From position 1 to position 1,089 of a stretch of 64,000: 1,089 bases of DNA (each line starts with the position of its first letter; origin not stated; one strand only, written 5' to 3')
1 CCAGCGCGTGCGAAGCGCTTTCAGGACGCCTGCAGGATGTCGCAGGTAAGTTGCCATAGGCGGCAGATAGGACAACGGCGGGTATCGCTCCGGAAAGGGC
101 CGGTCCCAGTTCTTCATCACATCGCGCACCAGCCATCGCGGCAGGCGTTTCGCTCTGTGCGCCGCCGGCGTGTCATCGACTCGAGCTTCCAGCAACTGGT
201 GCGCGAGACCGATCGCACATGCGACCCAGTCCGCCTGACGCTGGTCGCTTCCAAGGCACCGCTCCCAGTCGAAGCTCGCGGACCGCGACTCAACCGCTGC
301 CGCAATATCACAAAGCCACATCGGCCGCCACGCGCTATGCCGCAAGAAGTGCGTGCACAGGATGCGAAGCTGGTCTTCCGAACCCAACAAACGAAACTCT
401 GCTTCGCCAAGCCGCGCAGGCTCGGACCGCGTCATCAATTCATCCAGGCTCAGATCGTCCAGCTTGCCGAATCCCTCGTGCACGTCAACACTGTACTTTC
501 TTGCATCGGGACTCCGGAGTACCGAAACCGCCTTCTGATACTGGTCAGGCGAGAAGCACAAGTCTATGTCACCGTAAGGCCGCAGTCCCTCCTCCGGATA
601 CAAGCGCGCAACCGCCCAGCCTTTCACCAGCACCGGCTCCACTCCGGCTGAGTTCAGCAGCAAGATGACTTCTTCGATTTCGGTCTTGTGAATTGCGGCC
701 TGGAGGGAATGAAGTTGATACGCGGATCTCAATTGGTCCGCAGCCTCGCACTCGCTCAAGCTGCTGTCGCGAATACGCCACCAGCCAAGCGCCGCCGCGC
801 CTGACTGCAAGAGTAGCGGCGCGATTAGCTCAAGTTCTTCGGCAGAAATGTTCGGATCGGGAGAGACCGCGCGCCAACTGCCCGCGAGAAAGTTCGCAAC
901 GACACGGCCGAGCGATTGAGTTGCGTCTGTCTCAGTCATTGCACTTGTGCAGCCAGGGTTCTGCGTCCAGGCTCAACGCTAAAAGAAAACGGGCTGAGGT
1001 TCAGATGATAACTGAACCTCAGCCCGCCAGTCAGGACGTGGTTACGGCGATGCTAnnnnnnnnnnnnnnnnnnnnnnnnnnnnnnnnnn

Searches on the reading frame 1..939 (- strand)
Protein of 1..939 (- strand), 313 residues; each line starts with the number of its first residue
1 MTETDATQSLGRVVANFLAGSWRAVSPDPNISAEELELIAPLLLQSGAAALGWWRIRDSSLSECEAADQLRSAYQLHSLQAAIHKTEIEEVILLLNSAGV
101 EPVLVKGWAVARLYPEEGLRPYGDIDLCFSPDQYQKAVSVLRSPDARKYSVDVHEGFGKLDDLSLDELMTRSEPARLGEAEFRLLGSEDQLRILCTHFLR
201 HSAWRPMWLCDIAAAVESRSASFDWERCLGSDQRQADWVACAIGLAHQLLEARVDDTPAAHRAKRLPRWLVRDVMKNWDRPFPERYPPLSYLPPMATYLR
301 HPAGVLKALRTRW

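Call 86: search_protein_families(library=ncbifam, proteins=[window:1-939:-], max_evalue=1)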
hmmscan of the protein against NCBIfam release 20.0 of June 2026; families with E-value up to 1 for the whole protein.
window:1-939:- (313 aa): 0 families

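Call 87: search_protein_families(library=pfam, proteins=[window:1-939:-], max_evalue=0.01)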
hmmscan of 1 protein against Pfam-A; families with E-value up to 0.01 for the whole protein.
window:1-939:- (313 aa): 1 family
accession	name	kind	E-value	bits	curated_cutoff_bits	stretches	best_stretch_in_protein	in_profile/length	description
PF14907.12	NTP_transf_5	-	1e-27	97.7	31.2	1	55-229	24-225/249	Uncharacterised nucleotidyltransferase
